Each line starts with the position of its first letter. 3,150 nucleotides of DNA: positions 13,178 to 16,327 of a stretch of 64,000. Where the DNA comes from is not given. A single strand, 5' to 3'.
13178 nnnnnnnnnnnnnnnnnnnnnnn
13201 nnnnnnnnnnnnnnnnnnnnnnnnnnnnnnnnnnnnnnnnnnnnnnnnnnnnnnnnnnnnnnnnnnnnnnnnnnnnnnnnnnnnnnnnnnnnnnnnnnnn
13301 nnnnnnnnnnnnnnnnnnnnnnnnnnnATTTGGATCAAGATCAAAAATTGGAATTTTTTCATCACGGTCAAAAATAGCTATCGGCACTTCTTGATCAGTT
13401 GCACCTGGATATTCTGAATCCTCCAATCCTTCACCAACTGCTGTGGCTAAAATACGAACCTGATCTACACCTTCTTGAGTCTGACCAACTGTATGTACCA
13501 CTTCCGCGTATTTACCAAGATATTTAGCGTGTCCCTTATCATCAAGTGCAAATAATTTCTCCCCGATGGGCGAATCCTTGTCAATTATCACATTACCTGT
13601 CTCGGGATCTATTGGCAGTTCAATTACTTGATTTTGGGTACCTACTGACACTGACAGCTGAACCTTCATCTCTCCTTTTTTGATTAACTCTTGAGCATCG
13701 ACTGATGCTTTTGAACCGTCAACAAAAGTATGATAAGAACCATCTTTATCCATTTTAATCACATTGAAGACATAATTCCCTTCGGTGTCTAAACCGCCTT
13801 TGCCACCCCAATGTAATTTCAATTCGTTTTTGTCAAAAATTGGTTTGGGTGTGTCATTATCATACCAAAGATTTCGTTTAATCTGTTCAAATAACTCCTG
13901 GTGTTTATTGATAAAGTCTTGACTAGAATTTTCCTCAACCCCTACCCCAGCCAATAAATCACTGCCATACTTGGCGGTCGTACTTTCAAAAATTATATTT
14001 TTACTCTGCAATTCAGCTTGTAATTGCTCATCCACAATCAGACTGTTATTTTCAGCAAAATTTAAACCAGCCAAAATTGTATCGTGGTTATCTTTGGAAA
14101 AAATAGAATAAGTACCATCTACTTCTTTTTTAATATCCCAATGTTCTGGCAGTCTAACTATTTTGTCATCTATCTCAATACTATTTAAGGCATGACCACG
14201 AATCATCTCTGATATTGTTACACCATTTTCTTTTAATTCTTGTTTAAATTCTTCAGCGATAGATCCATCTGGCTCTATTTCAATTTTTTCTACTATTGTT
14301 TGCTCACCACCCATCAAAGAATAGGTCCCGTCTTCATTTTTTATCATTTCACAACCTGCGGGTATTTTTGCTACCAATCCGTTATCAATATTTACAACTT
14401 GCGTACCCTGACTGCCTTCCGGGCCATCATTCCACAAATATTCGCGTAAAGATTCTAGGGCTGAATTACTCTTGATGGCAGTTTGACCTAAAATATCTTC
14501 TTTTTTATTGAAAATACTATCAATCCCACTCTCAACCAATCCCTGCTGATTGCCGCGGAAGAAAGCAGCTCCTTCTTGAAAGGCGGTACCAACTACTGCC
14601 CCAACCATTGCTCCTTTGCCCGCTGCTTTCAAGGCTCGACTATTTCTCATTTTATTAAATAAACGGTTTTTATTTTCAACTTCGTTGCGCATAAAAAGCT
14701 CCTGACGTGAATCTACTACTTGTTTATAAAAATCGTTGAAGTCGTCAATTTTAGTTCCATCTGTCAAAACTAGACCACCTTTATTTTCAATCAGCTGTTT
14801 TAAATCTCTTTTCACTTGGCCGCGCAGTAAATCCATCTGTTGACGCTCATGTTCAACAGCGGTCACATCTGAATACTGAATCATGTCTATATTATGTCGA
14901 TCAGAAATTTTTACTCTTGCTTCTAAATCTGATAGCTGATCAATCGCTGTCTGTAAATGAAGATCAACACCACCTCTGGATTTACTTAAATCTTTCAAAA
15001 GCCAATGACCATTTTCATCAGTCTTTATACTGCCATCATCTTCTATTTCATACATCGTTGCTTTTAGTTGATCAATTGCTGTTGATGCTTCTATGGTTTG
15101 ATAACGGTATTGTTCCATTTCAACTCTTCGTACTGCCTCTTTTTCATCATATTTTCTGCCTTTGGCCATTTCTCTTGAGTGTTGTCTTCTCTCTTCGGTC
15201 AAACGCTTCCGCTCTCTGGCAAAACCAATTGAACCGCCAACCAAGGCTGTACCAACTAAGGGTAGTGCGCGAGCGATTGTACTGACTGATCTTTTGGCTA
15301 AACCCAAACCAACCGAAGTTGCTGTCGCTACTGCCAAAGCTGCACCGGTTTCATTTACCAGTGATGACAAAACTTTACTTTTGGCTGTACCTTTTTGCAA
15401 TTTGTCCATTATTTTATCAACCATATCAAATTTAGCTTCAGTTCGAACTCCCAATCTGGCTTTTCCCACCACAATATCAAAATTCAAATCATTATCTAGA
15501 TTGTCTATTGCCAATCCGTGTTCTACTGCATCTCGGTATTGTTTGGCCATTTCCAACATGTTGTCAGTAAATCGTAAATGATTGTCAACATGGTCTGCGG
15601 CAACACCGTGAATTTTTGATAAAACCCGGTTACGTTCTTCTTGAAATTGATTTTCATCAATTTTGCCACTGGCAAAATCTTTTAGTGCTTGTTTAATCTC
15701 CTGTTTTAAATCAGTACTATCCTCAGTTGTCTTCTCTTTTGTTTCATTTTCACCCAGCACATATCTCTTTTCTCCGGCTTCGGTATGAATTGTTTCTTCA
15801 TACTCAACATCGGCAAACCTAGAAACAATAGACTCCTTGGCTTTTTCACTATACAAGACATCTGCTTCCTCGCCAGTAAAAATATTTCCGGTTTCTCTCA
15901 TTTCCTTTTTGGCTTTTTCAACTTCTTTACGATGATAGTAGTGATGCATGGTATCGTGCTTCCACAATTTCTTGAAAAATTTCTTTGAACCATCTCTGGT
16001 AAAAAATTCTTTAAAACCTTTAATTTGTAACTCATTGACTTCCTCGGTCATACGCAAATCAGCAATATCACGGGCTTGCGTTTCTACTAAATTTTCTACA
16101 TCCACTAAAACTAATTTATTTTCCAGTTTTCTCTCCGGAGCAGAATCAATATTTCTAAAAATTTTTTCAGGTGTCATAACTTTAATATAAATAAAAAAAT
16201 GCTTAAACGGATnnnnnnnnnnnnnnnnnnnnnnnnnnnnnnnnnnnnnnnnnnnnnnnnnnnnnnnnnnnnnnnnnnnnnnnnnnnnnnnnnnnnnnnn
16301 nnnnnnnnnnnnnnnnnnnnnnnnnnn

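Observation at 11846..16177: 1443-aa giant protein ending in a GT-A (DXD) glycosyltransferase domain with no cell-wall biosynthesis context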

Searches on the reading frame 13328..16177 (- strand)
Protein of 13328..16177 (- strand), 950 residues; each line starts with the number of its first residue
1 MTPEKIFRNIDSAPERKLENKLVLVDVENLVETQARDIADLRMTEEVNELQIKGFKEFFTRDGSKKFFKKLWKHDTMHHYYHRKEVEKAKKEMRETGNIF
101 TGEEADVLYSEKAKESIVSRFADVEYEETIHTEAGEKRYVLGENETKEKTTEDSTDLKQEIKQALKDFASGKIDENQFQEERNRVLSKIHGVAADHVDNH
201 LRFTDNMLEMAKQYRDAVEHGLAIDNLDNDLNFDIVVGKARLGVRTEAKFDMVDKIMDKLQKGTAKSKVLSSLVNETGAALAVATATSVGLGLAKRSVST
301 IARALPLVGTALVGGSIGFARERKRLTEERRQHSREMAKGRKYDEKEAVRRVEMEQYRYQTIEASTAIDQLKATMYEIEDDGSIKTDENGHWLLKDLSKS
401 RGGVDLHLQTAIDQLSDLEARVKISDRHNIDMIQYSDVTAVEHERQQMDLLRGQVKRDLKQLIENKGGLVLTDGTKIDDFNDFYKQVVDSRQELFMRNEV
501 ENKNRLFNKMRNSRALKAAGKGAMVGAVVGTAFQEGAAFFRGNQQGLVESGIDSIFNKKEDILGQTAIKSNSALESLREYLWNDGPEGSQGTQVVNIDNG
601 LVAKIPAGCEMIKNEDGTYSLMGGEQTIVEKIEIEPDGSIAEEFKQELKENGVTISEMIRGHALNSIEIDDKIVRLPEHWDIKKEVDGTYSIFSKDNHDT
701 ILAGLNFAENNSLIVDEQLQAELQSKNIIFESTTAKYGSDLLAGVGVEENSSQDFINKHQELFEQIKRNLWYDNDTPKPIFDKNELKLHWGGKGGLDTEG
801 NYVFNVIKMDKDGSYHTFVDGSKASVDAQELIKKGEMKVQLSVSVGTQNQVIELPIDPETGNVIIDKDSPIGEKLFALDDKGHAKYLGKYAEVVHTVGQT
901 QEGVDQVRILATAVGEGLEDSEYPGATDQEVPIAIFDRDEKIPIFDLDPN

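Call 32: predict_structure(alignment_id=A3)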
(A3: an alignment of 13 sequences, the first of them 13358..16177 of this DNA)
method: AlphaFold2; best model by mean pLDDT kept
length: 940 residues; sequences in the alignment: 13
mean_pLDDT: 62.1   pTM: 0.46
mean pLDDT of the five models: 62.1, 60.8, 58.9, 57.5, 51.8
residues with pLDDT >= 90: 36; 70-90: 416; 50-70: 168; < 50: 320
segments of 3 or more residues with pLDDT < 50: 1-18, 46-77, 145-150, 248-311, 528-592, 657-676, 697-750, 771-785, 810-825, 920-940
pLDDT, mean of each block of 10 residues (from residue 1): 25 37 73 74 51 36 36 48 75 74 62 76 61 62 53 74 87 88 80 69 69 80 66 74 60 41 35 31 29 29 39 56 74 80 70 80 90 88 79 72 66 91 83 84 84 86 76 74 89 88 86 72 52 39 38 36 25 33 32 53 66 78 77 72 78 57 36 44 54 49 37 41 41 26 31 77 78 32 50 84 73 40 53 82 80 87 88 86 84 83 77 71 29 24
secondary structure, 60 per line:
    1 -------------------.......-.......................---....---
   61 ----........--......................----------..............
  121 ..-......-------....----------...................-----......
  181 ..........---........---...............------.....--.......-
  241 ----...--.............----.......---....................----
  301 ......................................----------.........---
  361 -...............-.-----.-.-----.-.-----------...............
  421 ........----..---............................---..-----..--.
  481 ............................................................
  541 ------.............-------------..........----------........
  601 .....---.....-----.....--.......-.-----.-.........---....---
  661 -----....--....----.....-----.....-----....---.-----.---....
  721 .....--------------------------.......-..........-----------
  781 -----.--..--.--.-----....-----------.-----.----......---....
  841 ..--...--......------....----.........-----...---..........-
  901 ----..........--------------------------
elements in order (helices of 4 or more, strands of 3 or more residues): E20-26 H28-50 H54-57 H65-72 H75-96 H107-122 H124-129 E137-140 H151-169 H175-190 H194-200 H205-219 H226-230 E233-239 H250-262 H267-273 H277-296 H301-338 H349-357 H364-375 H406-428 H438-465 H480-540 H547-559 H573-582 E593-597 E601-605 E609-613 E619-623 E626-632 H642-650 E654-657 E666-669 E672-675 E680-684 E690-694 E700-703 H717-725 H752-758 E763-769 E802-805 H828-833 E837-842 E850-855 E862-865 H870-875 E876-878 E884-886 E890-899 E905-914
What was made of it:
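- Checked: Coiled-coil content was not tested separately; AF2 predicts long helices at 301-338 and 480-540 (call 32).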

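Call 52: fold_search(model_id=the predicted structure, library=pdb)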
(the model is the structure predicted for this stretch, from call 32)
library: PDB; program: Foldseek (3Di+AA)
matches with E <= 10: 126; with E <= 0.001: 0
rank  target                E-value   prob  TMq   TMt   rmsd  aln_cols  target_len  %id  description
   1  4bxr_B                8.4e-01  0.18  0.04  0.15  12.8       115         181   16  Structure of the wild-type TCP10 domain of Danio rerio CPAP in complex with a peptide of Danio rerio STIL (released 2013-09-25)
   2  2hcv_B                1.5e+00  0.06  0.05  0.10  17.1       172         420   13  Crystal structure of L-rhamnose isomerase from Pseudomonas stutzeri with metal ion (released 2006-12-19)
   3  9exk                  1.5e+00  0.03  0.08  0.08  28.6       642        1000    9  Scalable protein design using hallucination in a relaxed sequence space (released 2024-10-16)
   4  3m0h_B                1.6e+00  0.06  0.05  0.10  17.1       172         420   13  Crystal structure of Pseudomonas stutzeri L-rhamnose isomerase mutant S329F in complex with L-rhamnose (released 2010-11-10)
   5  4bxq                  1.7e+00  0.07  0.04  0.13  13.2       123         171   17  Structure of the E1021V mutant of the TCP10 domain of Danio rerio CPAP (released 2013-09-25)
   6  6h9d_C                1.9e+00  0.04  0.05  0.15  14.6       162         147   11  Muramidase domain of SpmX from Asticaccaulis excentricus (released 2019-05-22)
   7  4bxp                  2.4e+00  0.10  0.04  0.16  13.0       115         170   16  Structure of the wild-type TCP10 domain of Danio rerio CPAP (released 2013-09-25)
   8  2i56_D                2.4e+00  0.04  0.05  0.09  17.3       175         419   13  Crystal structure of L-Rhamnose Isomerase from Pseudomonas stutzeri with L-Rhamnose (released 2006-12-19)
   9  4lzf_A                2.6e+00  0.10  0.05  0.17  12.8       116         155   16  A novel domain in the microcephaly protein CPAP suggests a role in centriole architecture (released 2013-09-11)
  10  8i7o_B3               2.9e+00  0.04  0.07  0.16  46.8       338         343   12  In situ structure of axonemal doublet microtubules in mouse sperm with 16-nm repeat (released 2023-10-11)
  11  3itl_C                2.9e+00  0.04  0.05  0.09  17.2       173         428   12  Crystal structure of Pseudomonas stutzeri L-rhamnose isomerase mutant D327N in complex with L-rhamnulose (released 2010-02-02)
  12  3m0x_C                3.0e+00  0.04  0.05  0.09  14.4       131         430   14  Crystal structure of Pseudomonas stutzeri L-rhamnose isomerase mutant S329L in complex with D-psicose (released 2010-11-10)
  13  3itl_A                3.0e+00  0.04  0.05  0.10  17.1       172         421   13  Crystal structure of Pseudomonas stutzeri L-rhamnose isomerase mutant D327N in complex with L-rhamnulose (released 2010-02-02)
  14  2i57_A                3.0e+00  0.03  0.05  0.09  17.2       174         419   14  Crystal Structure of L-Rhamnose Isomerase from Pseudomonas stutzeri in Complex with D-Allose (released 2006-12-19)
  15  8b6l_P                3.0e+00  0.02  0.07  0.10  30.9       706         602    9  Subtomogram average of the human Sec61-TRAP-OSTA-translocon (released 2022-12-07)
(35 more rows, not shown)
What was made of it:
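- Tried and rejected: The fold search of the scaffold model (pLDDT 62) found nothing at E<0.8 (call 52).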

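Call 53: search_protein_representatives(alignment_id=A5)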
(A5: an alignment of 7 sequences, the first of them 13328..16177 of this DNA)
Query: 7 sequences, 816 profile positions. Proteins with E-value up to 0.001 (for the whole library): 1288; up to 1e-10: 1150; up to 1e-30: 846. The best 150 are listed.
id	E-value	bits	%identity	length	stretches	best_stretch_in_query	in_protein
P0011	0.0e+00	1242.6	-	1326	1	1-811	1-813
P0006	0.0e+00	1185.4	-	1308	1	5-816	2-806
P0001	0.0e+00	1115.5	-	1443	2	1-614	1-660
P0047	0.0e+00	1035.3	-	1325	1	11-800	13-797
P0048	0.0e+00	1035.3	-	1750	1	6-815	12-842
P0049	3.6e-298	1007.7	-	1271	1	1-807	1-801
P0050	4.1e-297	1004.2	-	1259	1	18-812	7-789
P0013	4.8e-296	1000.7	-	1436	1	3-815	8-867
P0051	4.5e-291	984.2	-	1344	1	17-814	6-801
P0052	6.7e-287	970.4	-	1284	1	3-810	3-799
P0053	9.2e-287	970.0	-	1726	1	8-814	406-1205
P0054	2.1e-286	968.8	-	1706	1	16-812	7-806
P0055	4.0e-284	961.2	-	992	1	13-800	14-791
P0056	6.2e-284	960.6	-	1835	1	12-807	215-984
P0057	1.8e-281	952.4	-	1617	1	8-804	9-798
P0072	1.6e-261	886.4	-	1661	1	6-808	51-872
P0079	2.2e-258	876.1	-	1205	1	10-814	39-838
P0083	6.7e-250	848.0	-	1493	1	18-812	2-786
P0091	3.8e-245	832.3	-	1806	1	15-794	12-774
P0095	5.2e-243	825.2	-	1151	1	16-797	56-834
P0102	4.2e-237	805.7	-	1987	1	9-815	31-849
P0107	7.8e-234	794.9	-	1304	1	7-797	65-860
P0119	7.2e-229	778.5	-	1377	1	7-787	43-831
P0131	4.5e-223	759.3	-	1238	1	10-811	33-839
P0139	7.9e-221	751.9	-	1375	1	11-795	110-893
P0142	2.7e-219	746.8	-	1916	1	15-812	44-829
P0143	3.6e-219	746.4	-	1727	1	10-797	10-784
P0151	5.0e-216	736.0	-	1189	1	14-787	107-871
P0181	3.2e-202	690.3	-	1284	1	11-814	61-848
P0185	2.9e-201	687.1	-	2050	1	12-794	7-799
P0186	4.0e-201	686.7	-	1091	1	9-805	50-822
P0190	8.0e-196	669.2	-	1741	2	12-567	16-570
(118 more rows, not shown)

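Call 76: search_protein_families(library=pfam, proteins=[P0047, P0083, P0107, P0131, P0119, P0151, P0072], max_evalue=0.01)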
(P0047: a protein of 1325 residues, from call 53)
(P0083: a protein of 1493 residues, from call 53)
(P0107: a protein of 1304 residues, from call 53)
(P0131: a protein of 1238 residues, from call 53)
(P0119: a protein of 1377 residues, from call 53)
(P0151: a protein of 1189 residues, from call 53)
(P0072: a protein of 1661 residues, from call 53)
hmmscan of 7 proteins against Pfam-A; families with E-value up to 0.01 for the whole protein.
P0047 (1325 aa): 1 family
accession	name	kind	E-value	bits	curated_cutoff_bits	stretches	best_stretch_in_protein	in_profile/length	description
PF01075.23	Glyco_transf_9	-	3.3e-06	27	22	1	1133-1251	90-206/247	Glycosyltransferase family 9 (heptosyltransferase)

P0083 (1493 aa): 0 families

P0107 (1304 aa): 0 families

P0131 (1238 aa): 1 family
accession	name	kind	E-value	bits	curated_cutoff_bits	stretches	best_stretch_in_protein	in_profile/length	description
PF17370.7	DUF5392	-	0.0043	17.6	25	0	258-332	22-92/139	Family of unknown function (DUF5392)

P0119 (1377 aa): 0 families

P0151 (1189 aa): 0 families

P0072 (1661 aa): 1 family
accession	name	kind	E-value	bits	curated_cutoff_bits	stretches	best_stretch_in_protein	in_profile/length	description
PF03734.19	YkuD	-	4.6e-08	34.2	23.4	1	1301-1427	2-137/146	L,D-transpeptidase catalytic domain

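Call 77: search_protein_families(library=pfam, proteins=[P0185, P0143, P0139, P0181, P0079, P0095, P0186], max_evalue=0.01)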
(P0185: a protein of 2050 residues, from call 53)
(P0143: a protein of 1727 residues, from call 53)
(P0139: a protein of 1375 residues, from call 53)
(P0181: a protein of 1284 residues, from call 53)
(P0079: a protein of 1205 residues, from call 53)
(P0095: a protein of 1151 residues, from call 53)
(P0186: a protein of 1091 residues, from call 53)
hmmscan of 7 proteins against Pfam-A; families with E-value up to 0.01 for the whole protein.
P0185 (2050 aa): 1 family
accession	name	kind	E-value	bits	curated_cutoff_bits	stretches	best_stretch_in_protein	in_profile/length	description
PF20297.4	MSSS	-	0.0053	16.8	26.8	0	811-832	7-28/42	MutS2 and Smr-associated SH3 domain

P0143 (1727 aa): 0 families

P0139 (1375 aa): 0 families

P0181 (1284 aa): 0 families

P0079 (1205 aa): 2 families
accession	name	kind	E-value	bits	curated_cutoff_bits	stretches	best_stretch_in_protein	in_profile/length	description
PF09851.14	SHOCT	-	0.00016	21.7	27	1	172-193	3-24/28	Short C-terminal domain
PF05120.17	GvpG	-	0.0017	18.9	30.6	1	156-193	21-58/67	Gas vesicle protein G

P0095 (1151 aa): 2 families
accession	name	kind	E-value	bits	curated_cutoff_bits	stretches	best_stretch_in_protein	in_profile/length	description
PF00226.36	DnaJ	-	8.4e-05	23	27.8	1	1094-1129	12-47/63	DnaJ domain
PF09851.14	SHOCT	-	0.0071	16.5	27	0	188-203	10-25/28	Short C-terminal domain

P0186 (1091 aa): 0 families

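Call 78: search_protein_families(library=pfam, proteins=[P0054, P0091, P0102, P0142, P0190], max_evalue=0.01)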
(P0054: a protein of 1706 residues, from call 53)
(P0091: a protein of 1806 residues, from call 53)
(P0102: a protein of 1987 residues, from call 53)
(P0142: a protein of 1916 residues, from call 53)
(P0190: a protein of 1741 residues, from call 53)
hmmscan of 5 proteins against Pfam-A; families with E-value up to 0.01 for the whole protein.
P0054 (1706 aa): 2 families
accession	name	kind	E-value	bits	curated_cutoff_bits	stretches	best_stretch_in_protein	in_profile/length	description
PF04015.17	DUF362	-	5.1e-17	63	24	1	1351-1553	1-198/200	Domain of unknown function (DUF362)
PF00535.33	Glycos_transf_2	-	0.0008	19.8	23.3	1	912-984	2-60/168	Glycosyl transferase family 2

P0091 (1806 aa): 1 family
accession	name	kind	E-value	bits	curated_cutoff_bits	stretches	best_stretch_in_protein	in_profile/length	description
PF00648.27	Peptidase_C2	-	9e-06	25.4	23.8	1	1438-1536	42-145/297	Calpain family cysteine protease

P0102 (1987 aa): 1 family
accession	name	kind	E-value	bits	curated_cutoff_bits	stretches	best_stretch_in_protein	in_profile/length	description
PF03734.19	YkuD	-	0.00032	21.7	23.4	1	1627-1753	2-136/146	L,D-transpeptidase catalytic domain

P0142 (1916 aa): 0 families

P0190 (1741 aa): 0 families
